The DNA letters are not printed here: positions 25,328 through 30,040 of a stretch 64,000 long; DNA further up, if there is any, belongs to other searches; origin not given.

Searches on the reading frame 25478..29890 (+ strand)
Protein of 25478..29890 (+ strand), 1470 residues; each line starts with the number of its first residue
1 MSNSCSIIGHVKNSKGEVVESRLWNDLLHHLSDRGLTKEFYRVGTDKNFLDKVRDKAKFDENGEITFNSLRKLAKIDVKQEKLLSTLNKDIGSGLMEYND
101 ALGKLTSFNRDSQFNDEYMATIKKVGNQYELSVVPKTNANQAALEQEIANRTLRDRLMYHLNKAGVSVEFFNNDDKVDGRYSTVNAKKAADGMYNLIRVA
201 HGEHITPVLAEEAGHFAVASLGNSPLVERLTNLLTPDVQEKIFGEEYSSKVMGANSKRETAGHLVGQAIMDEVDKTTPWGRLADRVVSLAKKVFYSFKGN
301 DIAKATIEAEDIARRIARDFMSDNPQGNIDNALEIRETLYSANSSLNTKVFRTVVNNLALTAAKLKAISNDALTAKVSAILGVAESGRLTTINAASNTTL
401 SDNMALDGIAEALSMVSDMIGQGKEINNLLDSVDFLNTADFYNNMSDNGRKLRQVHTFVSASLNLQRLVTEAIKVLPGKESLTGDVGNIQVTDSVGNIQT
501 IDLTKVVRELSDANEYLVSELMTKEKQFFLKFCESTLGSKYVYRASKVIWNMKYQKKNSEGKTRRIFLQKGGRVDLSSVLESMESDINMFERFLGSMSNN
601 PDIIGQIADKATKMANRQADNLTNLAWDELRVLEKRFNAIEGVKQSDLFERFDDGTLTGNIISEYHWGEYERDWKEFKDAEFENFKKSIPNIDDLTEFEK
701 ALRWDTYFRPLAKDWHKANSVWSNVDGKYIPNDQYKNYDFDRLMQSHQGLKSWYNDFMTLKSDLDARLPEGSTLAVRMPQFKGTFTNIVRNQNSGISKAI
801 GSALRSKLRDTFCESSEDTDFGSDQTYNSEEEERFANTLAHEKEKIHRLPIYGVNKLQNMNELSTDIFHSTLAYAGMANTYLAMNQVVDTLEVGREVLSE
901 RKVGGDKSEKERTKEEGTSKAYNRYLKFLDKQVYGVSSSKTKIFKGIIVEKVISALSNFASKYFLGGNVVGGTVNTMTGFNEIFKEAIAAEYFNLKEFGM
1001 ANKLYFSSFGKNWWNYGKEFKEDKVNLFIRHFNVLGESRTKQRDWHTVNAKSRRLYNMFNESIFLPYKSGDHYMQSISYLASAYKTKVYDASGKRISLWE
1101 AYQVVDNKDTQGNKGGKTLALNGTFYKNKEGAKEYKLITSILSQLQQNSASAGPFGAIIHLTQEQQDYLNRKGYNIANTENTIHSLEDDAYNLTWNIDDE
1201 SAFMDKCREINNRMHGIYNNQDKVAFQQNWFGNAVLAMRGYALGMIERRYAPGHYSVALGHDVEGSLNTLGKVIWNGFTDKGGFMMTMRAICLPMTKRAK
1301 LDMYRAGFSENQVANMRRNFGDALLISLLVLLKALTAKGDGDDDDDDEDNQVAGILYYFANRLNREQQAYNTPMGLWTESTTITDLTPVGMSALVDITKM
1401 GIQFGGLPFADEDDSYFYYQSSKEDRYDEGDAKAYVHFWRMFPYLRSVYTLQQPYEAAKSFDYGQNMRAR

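Call 5: search_protein_families(library=pfam, proteins=[window:25478-29890:+], max_evalue=0.1)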
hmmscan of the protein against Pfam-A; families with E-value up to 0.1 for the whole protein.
window:25478-29890:+ (1470 aa): 1 family
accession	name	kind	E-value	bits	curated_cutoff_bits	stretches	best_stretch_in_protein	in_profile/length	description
PF07426.16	Dynactin_p22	-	0.063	13.5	25.2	0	67-103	121-157/168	Dynactin subunit p22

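Call 6: search_protein_families(library=phrogs, proteins=[window:25478-29890:+], max_evalue=0.001)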
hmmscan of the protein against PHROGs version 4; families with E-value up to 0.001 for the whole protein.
window:25478-29890:+ (1470 aa): 0 families
